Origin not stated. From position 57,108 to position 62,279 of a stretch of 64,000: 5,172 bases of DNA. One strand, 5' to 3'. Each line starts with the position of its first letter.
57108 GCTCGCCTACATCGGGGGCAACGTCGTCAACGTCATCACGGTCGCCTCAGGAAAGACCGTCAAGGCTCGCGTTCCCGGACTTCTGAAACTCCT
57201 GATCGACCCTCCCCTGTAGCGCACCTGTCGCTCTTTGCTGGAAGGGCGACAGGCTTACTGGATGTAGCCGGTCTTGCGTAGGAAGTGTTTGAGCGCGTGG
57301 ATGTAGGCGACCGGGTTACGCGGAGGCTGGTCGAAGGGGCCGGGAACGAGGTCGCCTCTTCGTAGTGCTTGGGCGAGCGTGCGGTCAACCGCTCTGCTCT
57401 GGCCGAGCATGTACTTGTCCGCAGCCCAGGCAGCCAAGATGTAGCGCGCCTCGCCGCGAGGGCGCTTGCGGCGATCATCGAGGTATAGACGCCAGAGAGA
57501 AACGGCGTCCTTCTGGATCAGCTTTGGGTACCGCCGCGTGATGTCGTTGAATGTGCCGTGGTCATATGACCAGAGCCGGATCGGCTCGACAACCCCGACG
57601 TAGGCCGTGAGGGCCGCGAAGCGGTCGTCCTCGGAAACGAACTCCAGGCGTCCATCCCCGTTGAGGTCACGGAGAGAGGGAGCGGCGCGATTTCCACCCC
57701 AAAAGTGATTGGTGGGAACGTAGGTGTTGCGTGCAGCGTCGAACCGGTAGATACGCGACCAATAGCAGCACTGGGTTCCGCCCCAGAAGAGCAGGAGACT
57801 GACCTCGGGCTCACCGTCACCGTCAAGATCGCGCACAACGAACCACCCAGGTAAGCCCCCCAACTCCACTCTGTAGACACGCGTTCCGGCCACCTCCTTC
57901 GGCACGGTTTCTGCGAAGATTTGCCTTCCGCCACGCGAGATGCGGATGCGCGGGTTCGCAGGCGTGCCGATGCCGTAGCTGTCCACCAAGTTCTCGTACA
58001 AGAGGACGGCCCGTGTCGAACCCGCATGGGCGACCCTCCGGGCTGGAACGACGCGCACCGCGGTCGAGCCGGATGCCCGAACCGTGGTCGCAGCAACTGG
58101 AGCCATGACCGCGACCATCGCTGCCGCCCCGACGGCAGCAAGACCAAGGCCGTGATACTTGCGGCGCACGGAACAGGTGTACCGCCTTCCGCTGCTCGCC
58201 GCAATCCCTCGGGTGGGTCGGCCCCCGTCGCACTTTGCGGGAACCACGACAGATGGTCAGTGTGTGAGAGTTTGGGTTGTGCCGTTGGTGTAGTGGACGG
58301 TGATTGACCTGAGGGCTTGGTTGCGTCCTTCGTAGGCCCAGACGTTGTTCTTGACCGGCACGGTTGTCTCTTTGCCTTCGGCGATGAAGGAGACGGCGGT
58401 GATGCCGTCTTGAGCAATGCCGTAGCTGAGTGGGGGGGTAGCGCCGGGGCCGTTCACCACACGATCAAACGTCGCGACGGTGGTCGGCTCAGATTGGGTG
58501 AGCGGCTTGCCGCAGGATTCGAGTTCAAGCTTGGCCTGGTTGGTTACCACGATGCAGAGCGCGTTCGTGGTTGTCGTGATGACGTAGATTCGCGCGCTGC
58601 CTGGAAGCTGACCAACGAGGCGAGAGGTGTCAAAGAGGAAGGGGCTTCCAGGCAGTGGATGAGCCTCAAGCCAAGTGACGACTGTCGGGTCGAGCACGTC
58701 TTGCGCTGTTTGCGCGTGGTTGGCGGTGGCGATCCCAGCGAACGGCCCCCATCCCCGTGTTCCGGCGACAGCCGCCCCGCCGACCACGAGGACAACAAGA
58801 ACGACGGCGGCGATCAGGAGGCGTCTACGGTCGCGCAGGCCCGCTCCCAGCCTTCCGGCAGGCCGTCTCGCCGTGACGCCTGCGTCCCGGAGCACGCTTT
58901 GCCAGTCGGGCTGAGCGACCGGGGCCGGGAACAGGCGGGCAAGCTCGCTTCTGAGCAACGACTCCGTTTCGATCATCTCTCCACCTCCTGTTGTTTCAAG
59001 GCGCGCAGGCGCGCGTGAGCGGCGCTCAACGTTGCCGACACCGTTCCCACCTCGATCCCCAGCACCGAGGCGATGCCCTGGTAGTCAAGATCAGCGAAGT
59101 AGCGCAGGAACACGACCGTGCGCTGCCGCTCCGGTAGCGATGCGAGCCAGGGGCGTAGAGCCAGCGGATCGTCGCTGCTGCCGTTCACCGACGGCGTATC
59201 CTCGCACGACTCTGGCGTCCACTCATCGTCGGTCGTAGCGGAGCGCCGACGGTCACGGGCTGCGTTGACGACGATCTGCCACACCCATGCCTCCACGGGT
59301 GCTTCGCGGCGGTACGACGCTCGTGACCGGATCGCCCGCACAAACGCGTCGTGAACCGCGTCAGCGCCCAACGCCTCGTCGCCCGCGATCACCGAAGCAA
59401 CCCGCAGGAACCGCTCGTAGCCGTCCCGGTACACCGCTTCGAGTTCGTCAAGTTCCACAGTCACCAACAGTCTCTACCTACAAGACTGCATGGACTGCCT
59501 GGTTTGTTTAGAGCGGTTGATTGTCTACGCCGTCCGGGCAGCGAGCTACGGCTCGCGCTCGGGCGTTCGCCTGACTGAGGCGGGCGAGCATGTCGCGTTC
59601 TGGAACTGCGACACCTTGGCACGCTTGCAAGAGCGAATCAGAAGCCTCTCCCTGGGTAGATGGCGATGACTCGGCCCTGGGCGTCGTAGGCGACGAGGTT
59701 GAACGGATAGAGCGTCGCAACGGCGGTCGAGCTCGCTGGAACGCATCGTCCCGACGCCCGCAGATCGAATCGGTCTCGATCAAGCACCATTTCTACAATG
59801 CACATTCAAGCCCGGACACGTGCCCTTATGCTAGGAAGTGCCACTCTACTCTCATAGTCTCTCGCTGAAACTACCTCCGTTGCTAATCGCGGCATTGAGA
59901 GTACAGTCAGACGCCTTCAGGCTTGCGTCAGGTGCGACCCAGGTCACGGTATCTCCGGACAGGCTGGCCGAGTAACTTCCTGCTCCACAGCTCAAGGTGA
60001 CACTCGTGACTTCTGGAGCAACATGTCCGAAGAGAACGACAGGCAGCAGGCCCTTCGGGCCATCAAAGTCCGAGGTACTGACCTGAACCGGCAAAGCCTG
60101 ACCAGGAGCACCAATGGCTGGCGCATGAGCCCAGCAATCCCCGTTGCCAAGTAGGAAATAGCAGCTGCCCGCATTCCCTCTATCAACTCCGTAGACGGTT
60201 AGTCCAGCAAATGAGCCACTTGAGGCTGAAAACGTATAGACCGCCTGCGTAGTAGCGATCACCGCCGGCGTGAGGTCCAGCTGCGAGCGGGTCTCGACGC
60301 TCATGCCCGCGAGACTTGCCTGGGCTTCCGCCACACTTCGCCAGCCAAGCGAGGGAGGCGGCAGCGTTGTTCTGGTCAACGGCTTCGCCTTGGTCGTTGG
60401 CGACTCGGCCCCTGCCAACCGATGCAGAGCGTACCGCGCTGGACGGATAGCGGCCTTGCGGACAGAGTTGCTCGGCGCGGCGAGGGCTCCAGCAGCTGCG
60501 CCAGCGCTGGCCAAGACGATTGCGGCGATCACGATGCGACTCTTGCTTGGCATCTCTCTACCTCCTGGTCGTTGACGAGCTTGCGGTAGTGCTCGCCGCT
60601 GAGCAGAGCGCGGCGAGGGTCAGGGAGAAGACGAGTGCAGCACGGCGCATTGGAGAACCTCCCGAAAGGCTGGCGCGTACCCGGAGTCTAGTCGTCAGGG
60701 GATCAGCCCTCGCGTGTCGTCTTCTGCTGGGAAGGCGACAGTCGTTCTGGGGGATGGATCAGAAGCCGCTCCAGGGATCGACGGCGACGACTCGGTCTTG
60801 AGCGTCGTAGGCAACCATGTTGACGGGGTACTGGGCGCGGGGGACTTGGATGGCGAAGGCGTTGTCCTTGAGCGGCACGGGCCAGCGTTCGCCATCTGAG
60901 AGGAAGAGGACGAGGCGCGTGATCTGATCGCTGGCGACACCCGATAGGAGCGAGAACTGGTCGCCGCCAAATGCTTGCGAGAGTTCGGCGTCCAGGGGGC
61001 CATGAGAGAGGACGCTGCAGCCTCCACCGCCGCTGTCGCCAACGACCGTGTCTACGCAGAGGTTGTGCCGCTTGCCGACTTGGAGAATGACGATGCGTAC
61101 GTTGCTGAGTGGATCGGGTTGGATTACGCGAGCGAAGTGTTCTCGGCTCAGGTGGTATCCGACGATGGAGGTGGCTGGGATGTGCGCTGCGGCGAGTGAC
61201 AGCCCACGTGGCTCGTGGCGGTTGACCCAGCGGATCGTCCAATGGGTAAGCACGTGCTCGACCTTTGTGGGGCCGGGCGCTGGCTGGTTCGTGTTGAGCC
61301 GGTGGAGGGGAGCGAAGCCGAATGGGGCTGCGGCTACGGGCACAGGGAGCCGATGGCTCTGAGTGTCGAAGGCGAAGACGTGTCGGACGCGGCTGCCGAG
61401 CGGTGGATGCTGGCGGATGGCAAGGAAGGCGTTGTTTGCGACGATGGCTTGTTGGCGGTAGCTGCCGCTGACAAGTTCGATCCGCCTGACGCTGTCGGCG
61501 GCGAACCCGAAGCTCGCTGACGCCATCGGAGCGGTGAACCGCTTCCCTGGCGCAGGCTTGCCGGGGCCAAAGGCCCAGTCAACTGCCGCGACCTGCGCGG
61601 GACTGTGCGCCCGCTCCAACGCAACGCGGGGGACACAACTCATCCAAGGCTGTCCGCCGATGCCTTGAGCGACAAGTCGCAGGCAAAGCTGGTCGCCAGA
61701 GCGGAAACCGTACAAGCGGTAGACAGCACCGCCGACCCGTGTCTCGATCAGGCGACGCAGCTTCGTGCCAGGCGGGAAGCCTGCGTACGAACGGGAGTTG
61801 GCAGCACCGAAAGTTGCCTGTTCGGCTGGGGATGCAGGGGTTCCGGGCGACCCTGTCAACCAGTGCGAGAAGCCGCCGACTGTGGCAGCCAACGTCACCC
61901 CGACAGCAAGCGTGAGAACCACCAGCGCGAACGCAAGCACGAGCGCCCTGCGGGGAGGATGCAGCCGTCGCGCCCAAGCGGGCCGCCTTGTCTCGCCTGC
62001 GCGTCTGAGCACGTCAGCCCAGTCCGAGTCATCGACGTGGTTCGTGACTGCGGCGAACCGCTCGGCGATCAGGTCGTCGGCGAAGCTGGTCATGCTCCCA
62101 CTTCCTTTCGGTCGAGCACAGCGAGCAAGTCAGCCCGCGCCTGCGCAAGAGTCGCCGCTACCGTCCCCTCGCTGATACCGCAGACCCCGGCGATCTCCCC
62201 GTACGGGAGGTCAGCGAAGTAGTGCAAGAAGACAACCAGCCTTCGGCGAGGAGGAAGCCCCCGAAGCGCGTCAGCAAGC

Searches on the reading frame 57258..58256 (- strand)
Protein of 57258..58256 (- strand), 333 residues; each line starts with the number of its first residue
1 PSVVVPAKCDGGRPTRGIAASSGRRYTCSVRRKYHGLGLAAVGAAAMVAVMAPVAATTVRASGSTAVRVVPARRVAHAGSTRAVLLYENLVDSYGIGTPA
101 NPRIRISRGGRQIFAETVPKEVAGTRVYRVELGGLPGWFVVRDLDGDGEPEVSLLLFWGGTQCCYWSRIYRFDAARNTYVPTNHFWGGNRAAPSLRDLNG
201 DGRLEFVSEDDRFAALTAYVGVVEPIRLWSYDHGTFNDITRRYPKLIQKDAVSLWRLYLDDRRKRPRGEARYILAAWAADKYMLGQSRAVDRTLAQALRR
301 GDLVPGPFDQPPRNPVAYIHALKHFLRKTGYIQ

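Call 30: search_protein_families(library=pfam, proteins=[window:57258-58256:-], max_evalue=0.0001)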
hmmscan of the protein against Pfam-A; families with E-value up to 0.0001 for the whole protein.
window:57258-58256:- (333 aa): 1 family
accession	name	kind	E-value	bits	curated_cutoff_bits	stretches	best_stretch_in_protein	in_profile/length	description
PF13517.12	FG-GAP_3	-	1.3e-05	26.1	26.9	0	143-207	1-60/61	FG-GAP-like repeat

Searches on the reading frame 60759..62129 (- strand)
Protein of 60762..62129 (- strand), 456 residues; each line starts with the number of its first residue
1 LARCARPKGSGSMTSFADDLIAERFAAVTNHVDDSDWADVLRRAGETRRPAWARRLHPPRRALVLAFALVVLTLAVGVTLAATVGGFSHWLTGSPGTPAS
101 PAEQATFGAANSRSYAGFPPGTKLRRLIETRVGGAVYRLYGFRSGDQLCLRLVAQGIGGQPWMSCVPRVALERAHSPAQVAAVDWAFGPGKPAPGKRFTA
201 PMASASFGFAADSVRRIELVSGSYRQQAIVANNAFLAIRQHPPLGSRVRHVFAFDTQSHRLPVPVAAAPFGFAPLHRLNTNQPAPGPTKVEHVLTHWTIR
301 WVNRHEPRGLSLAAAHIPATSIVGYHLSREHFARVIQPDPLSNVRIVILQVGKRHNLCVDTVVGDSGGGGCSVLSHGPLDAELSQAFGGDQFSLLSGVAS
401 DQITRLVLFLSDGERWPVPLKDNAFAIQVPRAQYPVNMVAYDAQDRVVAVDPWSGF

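Call 30: search_protein_families(library=pfam, proteins=[window:60762-62129:-], max_evalue=0.0001)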
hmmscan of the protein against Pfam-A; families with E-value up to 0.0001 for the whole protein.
window:60762-62129:- (456 aa): 0 families

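Call 89: find_encoding_contigs(protein=window:60759-62093:-, flank=10000, max_places=4)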
Protein window:60759-62093:- (444 aa): 3 contigs read that carry it; 2 places shown.
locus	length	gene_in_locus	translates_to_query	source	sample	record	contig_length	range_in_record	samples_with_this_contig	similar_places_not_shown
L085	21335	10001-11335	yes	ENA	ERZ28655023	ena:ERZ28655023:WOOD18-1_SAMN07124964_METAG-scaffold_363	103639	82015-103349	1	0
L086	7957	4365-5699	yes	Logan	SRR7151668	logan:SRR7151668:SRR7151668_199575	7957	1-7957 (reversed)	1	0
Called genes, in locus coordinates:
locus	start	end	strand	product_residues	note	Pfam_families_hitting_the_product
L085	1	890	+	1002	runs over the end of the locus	PF13289:SIR2_2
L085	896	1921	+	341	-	-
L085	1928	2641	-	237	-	-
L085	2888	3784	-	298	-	PF00872:Transposase_mut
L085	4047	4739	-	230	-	-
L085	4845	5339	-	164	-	-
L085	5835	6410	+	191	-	-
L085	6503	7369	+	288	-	PF01609:DDE_Tnp_1, PF13612:DDE_Tnp_1_3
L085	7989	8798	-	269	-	-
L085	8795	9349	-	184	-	PF04542:Sigma70_r2, PF07638:Sigma70_ECF (weak), PF08281:Sigma70_r4_2, PF04545:Sigma70_r4 (weak), PF13384:HTH_23 (faint)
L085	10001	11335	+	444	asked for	-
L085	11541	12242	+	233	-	-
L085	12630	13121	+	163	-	PF04542:Sigma70_r2, PF08281:Sigma70_r4_2, PF04545:Sigma70_r4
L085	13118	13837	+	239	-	-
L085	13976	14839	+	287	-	PF13517:FG-GAP_3 (faint), PF27178:sll0997_C (weak)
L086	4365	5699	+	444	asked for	-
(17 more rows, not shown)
